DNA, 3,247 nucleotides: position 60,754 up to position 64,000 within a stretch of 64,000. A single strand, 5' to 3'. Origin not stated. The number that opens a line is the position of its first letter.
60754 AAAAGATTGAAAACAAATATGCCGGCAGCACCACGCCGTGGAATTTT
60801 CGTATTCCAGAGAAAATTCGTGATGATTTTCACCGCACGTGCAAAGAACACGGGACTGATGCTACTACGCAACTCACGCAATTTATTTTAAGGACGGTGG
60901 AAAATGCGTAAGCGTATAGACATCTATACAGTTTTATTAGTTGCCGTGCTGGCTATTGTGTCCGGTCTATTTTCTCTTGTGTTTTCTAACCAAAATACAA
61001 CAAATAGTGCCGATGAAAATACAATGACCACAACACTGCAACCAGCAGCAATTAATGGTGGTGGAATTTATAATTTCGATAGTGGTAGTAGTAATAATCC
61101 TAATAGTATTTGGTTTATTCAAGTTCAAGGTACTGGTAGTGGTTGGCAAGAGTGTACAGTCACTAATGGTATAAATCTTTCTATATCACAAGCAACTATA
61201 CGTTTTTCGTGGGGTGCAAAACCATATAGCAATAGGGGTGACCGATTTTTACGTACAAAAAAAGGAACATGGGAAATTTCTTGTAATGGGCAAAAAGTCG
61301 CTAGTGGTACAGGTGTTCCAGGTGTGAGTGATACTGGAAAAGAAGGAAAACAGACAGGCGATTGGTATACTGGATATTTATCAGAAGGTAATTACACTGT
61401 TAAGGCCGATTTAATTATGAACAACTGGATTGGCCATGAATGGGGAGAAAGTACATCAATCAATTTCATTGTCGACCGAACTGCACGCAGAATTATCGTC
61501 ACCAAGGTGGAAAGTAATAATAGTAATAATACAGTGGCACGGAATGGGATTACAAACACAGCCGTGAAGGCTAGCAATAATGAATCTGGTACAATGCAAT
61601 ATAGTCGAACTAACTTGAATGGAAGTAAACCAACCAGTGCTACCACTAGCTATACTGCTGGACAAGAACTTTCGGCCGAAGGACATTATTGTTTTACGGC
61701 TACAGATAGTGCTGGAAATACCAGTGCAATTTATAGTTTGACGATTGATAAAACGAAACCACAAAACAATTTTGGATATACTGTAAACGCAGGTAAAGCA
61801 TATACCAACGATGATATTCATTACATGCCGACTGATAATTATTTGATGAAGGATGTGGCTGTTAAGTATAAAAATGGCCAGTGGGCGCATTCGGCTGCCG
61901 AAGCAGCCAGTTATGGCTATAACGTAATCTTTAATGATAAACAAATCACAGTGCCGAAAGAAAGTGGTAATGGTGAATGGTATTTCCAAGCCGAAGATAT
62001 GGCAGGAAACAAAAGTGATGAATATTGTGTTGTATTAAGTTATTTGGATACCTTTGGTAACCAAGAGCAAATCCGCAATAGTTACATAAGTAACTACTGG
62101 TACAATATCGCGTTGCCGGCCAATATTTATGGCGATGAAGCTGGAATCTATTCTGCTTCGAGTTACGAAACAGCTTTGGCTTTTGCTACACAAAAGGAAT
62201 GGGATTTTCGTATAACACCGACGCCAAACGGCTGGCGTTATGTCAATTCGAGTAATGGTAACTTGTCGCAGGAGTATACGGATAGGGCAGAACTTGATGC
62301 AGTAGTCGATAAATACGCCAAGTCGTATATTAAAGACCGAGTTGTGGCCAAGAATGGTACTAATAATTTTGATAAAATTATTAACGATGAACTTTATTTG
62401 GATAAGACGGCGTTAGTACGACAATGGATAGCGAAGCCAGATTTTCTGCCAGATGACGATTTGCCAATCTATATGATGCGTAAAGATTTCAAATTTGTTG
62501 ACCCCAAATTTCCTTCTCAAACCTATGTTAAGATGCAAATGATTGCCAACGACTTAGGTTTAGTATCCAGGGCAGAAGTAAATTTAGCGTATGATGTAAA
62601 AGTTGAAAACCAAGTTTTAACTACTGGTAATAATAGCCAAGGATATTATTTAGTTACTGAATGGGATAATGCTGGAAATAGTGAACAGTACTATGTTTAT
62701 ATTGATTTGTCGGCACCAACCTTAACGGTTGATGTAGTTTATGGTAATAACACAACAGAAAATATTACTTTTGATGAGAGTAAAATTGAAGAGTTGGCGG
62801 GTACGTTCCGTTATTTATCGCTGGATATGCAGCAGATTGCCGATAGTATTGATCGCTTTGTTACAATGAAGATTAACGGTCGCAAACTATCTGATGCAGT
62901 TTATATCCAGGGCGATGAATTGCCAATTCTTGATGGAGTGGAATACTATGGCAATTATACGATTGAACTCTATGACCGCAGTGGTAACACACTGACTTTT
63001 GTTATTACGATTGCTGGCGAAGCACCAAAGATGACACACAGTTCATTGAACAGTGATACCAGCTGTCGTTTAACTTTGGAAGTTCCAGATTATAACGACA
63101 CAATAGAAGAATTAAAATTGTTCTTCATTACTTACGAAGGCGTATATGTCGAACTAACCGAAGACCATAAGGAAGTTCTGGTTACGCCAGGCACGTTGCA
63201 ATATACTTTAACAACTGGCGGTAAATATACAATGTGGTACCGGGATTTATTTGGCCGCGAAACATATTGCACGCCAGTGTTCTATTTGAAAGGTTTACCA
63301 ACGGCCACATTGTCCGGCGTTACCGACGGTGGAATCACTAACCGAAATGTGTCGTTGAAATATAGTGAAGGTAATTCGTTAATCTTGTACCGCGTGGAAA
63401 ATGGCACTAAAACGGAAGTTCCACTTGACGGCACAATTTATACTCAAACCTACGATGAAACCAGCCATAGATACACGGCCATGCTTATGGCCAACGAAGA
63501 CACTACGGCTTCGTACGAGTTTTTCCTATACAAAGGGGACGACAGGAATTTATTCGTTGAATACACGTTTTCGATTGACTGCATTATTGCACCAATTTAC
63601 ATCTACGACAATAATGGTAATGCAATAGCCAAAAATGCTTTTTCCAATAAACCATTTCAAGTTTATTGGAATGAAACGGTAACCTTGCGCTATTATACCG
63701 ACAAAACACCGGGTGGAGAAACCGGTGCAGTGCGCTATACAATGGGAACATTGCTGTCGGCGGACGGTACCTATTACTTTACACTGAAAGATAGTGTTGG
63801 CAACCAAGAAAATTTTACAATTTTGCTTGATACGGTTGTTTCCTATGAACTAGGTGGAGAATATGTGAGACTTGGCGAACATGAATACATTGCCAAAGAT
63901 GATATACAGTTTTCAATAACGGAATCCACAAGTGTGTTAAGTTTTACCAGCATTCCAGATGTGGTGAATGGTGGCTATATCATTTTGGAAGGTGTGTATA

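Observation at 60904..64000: A >1032-codon ORF missing from the supplied ORF track: a large repeat-module surface protein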

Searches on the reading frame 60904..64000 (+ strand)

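Call 4: search_protein_families(library=pfam, proteins=[window:60904-64000:+], max_evalue=0.01)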
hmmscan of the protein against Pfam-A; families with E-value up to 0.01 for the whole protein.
window:60904-64000:+ (1032 aa): 0 families

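Call 5: search_protein_families(library=phrogs, proteins=[window:60904-64000:+], max_evalue=0.01)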
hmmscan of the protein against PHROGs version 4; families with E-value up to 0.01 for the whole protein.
window:60904-64000:+ (1032 aa): 0 families

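Call 7: find_homologous_proteins(query=window:60904-64000:+)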
Query window:60904-64000:+ (1032 aa): 19 proteins with E <= 0.001 among 8000 candidates.
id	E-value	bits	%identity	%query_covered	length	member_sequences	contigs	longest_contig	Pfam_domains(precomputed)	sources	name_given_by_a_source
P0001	0.0e+0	2362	100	100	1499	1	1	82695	PF06832.19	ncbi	-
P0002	0.0e+0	1759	77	100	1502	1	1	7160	-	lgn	-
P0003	0.0e+0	1743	76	100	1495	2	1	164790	PF06832.19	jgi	-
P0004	0.0e+0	1712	75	100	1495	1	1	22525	-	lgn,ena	-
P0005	0.0e+0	1695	74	100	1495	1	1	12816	-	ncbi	-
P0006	0.0e+0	1658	72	100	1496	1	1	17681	PF06832.19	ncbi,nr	ncbi:MAG: hypothetical protein NC133_04000 [Prevotella sp.]|nr:hypothetical protein [Prevotella sp.]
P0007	0.0e+0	1616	71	100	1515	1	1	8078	-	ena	-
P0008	0.0e+0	1563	69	100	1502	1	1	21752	PF06832.19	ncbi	-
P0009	0.0e+0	1479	66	100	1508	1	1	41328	-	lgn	-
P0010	0.0e+0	1413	62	100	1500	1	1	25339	-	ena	-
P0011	0.0e+0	1330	60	100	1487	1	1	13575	-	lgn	-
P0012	0.0e+0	1328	60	100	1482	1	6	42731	PF06832.19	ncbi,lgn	-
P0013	0.0e+0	1286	57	100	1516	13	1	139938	-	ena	-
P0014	0.0e+0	1020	49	100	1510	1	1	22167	-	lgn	-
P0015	4.6e-298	1010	59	75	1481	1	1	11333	PF06832.19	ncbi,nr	ncbi:MAG: hypothetical protein NC133_04145 [Prevotella sp.]|nr:hypothetical protein [Prevotella sp.]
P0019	7.7e-133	463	36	81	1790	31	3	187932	PF13306.13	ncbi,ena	-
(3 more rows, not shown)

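Call 8: search_solved_structures(query=window:60904-64000:+, max_evalue=1)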
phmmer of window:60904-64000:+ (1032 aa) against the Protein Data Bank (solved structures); distinct sequences matched with E-value up to 1: 0.

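Call 9: search_dna_similar(query=window:60904-64000:+, collection=plasmids, mode=protein)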
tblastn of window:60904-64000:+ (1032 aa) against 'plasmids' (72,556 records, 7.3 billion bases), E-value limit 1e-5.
No match.

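Call 11: find_encoding_contigs(protein=P0001, flank=10000, max_places=4)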
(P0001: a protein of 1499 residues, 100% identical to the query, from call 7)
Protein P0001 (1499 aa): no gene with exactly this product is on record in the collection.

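Call 12: find_encoding_contigs(protein=P0003, flank=10000, max_places=2)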
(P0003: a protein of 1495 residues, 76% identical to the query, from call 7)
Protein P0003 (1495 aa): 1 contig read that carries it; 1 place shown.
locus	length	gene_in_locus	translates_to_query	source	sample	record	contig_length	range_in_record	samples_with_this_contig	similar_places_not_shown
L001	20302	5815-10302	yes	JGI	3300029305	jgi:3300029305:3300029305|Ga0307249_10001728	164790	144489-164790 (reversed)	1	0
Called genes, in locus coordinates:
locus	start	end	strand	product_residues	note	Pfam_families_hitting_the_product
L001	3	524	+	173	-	?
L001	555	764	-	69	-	-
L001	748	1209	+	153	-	-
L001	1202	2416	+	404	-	PF18555:MobL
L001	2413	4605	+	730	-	PF02534:T4SS-DNA_transf, PF00270:DEAD (weak), PF01935:DUF87 (weak), PF10412:TrwB_AAD_bind, PF12696:TraG-D_C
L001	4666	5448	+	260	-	PF00142:Fer4_NifH (faint), PF01656:CbiA, PF02374:ArsA_ATPase (faint), PF06564:CBP_BcsQ, PF09140:MipZ, PF10609:ParA, PF13614:AAA_31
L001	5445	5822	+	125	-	-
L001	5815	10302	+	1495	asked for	PF06832:BiPBP_C (faint)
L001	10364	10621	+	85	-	PF18895:T4SS_pilin (weak)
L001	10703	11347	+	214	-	-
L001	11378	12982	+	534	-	-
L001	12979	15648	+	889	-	PF01935:DUF87 (weak), PF19044:P-loop_TraG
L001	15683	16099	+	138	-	-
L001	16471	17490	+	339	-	PF13958:ToxN_toxin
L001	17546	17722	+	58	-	-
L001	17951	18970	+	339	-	PF01527:HTH_Tnp_1 (weak), PF00665:rve, PF13683:rve_3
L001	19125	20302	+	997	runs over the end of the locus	PF00873:ACR_tran, PF03176:MMPL, PF00873:ACR_tran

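Call 13: find_encoding_contigs(protein=P0013, flank=10000, max_places=2)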
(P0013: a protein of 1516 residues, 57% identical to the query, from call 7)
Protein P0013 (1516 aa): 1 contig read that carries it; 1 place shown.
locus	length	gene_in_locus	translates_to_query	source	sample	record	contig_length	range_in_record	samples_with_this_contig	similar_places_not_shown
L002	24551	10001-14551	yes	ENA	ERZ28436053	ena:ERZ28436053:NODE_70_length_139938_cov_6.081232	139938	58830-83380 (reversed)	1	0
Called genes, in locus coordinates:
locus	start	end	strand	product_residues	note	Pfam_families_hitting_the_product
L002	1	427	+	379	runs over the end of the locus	PF00091:Tubulin, PF12327:FtsZ_C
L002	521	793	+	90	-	PF00312:Ribosomal_S15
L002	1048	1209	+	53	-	-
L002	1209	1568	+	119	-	PF13730:HTH_36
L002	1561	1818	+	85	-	-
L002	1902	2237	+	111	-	PF00436:SSB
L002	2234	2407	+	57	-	-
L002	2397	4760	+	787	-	PF08401:ArdcN, PF18818:MPTase-PolyVal, PF22763:NrS1-1_pol-like_HBD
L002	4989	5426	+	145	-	-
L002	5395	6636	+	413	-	PF18555:MobL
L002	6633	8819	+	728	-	PF02534:T4SS-DNA_transf, PF00270:DEAD (weak), PF01935:DUF87 (weak), PF10412:TrwB_AAD_bind, PF12696:TraG-D_C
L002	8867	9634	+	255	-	PF00142:Fer4_NifH (weak), PF01656:CbiA, PF02374:ArsA_ATPase (faint), PF06564:CBP_BcsQ, PF09140:MipZ, PF10609:ParA, PF13614:AAA_31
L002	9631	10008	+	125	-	-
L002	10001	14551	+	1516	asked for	-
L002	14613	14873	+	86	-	PF18895:T4SS_pilin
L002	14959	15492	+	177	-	-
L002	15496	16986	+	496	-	-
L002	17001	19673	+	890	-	PF01935:DUF87 (weak), PF19044:P-loop_TraG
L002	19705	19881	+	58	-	-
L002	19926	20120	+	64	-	-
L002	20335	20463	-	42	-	-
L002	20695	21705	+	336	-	-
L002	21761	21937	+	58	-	-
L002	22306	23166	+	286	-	PF13958:ToxN_toxin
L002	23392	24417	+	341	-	PF00665:rve, PF13683:rve_3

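Call 14: find_encoding_contigs(protein=P0019, flank=10000, max_places=2)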
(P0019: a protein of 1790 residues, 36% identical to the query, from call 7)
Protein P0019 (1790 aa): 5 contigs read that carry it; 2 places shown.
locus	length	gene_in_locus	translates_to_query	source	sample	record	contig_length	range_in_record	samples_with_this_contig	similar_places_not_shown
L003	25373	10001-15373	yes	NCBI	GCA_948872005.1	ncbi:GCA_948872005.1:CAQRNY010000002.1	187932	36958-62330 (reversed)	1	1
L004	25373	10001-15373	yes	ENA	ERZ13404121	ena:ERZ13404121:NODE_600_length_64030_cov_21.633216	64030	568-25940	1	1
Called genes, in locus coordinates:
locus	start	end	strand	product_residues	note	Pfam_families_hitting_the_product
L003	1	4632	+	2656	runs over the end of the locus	PF18819:MuF_C, PF08401:ArdcN, PF18818:MPTase-PolyVal, PF18840:LPD25, PF01624:MutS_I, PF22763:NrS1-1_pol-like_HBD (faint)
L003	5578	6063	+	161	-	-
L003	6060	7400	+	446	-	PF18555:MobL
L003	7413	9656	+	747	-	PF02534:T4SS-DNA_transf, PF00270:DEAD (faint), PF10412:TrwB_AAD_bind, PF12696:TraG-D_C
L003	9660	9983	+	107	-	PF01381:HTH_3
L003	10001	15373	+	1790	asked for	PF13306:LRR_5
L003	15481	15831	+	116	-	PF18895:T4SS_pilin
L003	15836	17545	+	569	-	-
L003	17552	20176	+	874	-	PF01935:DUF87, PF12846:AAA_10 (faint), PF19044:P-loop_TraG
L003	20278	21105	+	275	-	PF13306:LRR_5, PF13855:LRR_8 (faint), PF13306:LRR_5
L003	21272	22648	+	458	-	PF06782:UPF0236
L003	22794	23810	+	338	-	PF00044:Gp_dh_N, PF02800:Gp_dh_C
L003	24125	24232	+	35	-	-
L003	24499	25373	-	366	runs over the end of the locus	PF01926:MMR_HSR1, PF02421:FeoB_N, PF06071:YchF-GTPase_C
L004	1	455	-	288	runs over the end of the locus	PF01116:F_bP_aldolase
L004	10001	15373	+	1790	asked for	PF13306:LRR_5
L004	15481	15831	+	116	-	PF18895:T4SS_pilin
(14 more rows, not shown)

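Call 19: find_related_loci(query=A1, collection=genome_contigs, flank=10000)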
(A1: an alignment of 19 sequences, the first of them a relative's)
Query A1 (1499 aa) in genome_contigs; peptide patterns used: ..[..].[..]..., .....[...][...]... (x = any residue, [..] = any of these).
57 stretches matched a pattern; 14 encode a relative of the query (tblastn E <= 1e-3); 14 distinct loci.
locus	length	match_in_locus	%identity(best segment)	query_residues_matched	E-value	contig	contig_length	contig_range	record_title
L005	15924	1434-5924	76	2-1499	0e+0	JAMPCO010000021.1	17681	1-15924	MAG: Prevotella sp. isolate NALB_7821b_27 Scaffold_#21__SCF_021___17681_bp, whole genome shotgun sequence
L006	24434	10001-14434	60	2-1494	0e+0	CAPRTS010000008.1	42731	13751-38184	MAG TPA_asm: uncultured Eubacteriales bacterium isolate MGBC126721 genome assembly, contig: MGBC126721.8, whole genome s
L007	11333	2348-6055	56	259-1499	0e+0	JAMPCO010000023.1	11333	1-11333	MAG: Prevotella sp. isolate NALB_7821b_27 Scaffold_#23__SCF_023___11333_bp, whole genome shotgun sequence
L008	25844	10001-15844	33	176-1497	1e-166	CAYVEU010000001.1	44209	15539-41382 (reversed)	MAG TPA_asm: uncultured Christensenella sp. isolate SRP199465_co2_69 genome assembly, contig: NODE_1799_length_44209_cov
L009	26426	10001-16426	33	156-1497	5e-165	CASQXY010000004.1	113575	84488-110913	MAG: uncultured bacterium isolate extra-ERR2136553.25_1677762773 genome assembly, contig: NODE_58_length_113575_cov_4.12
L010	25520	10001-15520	36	160-1497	6e-153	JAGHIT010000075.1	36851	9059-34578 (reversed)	MAG: Clostridia bacterium isolate MAG.400 k127_1028960, whole genome shotgun sequence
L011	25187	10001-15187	31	161-1499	3e-150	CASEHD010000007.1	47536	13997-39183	uncultured Christensenella sp. isolate B31_L2_392392_idba_bin.53 genome assembly, contig: B31_L2_392392_idba_bin.53.fa_s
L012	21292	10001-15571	32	186-1497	5e-142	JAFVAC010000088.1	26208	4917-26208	MAG: Clostridia bacterium isolate RGIG4983 Roe_deer_Rumen-5__c445133, whole genome shotgun sequence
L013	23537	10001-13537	31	161-1497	4e-140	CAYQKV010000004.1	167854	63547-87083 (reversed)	MAG TPA_asm: uncultured Christensenella sp. isolate binchicken_co370_50 genome assembly, contig: NODE_110_length_167854_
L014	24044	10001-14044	32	160-1463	5e-165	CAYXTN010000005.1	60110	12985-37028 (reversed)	MAG TPA_asm: uncultured Clostridia bacterium isolate SRP199465_co1_131 genome assembly, contig: NODE_936_length_60110_co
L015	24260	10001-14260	30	260-1496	4e-136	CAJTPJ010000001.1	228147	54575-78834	MAG TPA_asm: uncultured Christensenella sp. isolate MGBC107459 genome assembly, contig: MGBC107459.1, whole genome shotg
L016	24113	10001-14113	30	279-1496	3e-132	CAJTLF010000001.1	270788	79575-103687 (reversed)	MAG TPA_asm: uncultured Christensenella sp. isolate MGBC104819 genome assembly, contig: MGBC104819.1, whole genome shotg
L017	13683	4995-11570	30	161-1497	1e-157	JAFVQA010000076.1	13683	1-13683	MAG: Clostridia bacterium isolate RGIG5290 Sheep_Colon-2__c385677, whole genome shotgun sequence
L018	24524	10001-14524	31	194-1496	6e-144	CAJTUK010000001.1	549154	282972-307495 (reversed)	MAG TPA_asm: uncultured Christensenella sp. isolate MGBC114492 genome assembly, contig: MGBC114492.1, whole genome shotg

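Call 20: search_protein_families(library=pfam, proteins=[P0001, P0019, L001:10364-10621:+, L001:10703-11347:+, L001:11378-12982:+, L001:12979-15648:+, L001:15683-16099:+], max_evalue=1)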
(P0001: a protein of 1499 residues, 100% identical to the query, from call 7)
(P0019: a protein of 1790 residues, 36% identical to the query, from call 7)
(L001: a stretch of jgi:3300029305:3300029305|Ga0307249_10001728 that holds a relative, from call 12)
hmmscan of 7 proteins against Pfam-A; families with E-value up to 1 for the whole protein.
P0001 (1499 aa): 3 families
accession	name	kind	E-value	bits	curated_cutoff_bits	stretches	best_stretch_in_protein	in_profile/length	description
PF06832.18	BiPBP_C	-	1.6e-06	28.4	26.8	0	1305-1326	69-90/90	Penicillin-Binding Protein C-terminus Family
PF02920.21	Integrase_DNA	-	0.036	14.5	27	0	257-286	20-49/70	DNA binding domain of tn916 integrase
PF25262.1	DUF7862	-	0.13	12.8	27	1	811-881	5-73/85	Domain of unknown function (DUF7862)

P0019 (1790 aa): 6 families
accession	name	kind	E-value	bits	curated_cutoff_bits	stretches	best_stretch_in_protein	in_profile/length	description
PF13306.12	LRR_5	-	2.6e-32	111.8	27.7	2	94-178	6-90/127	BspA type Leucine rich repeat region (6 copies)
PF06832.18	BiPBP_C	-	2.9e-05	24.3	26.8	0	1286-1314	61-87/90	Penicillin-Binding Protein C-terminus Family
PF13855.12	LRR_8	-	0.0025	18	27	0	114-154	16-57/61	Leucine rich repeat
PF02920.21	Integrase_DNA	-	0.022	15.1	27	0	1215-1238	15-38/70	DNA binding domain of tn916 integrase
PF13273.12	DUF4064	-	0.2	12.3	32.1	0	1754-1788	52-86/102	Protein of unknown function (DUF4064)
PF02699.20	YajC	-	0.23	11.8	28.2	0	1531-1566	38-72/78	Preprotein translocase subunit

L001:10364-10621:+ (85 aa): 1 family
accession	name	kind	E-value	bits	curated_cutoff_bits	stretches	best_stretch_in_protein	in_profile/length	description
PF18895.5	T4SS_pilin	-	1.5e-08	35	26.6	1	6-79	3-71/71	Type IV secretion system pilin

L001:10703-11347:+ (214 aa): 6 families
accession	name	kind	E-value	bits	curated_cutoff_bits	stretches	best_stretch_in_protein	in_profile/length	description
PF04573.17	SPC22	-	0.006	16.5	25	1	83-121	122-161/173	Signal peptidase subunit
PF15471.11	TMEM171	-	0.019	14.4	27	1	17-103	123-209/320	Transmembrane protein family 171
PF05951.18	Peptidase_M15_2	-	0.05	13.8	27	1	98-166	25-92/153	Bacterial protein of unknown function (DUF882)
PF03197.19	FRD2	-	0.12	13.5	29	1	41-87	18-62/96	Bacteriophage FRD2 protein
PF18232.7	Chalcone_N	-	0.15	12.9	25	1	67-117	6-56/102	Chalcone isomerase N-terminal domain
PF17305.7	DUF5354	-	0.18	12.4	26.7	1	90-147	23-79/124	Family of unknown function (DUF5354)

L001:11378-12982:+ (534 aa): 1 family
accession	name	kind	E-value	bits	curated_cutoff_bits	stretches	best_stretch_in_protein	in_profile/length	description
PF23131.1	DotY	-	0.0082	16.4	27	1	170-197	143-170/220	DotY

L001:12979-15648:+ (889 aa): 7 families
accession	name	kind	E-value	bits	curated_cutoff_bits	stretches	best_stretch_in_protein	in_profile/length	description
PF19044.6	P-loop_TraG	-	3.6e-12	46.1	25.8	1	481-810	10-313/413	TraG P-loop domain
PF01935.23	DUF87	-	1.7e-07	32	23.2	1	499-547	25-75/220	Helicase HerA, central domain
PF12846.13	AAA_10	-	0.0004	20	27.5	1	495-538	19-62/362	AAA-like domain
PF13401.12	AAA_22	-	0.0064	17.2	27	1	496-530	4-38/130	AAA domain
PF01580.24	FtsK_SpoIIIE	-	0.017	15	24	1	489-534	36-80/221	FtsK/SpoIIIE family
PF00910.28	RNA_helicase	-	0.035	15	21.5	1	501-537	2-43/105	RNA helicase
PF13479.12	AAA_24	-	0.11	12.8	27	1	497-526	2-23/195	AAA domain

L001:15683-16099:+ (138 aa): 0 families
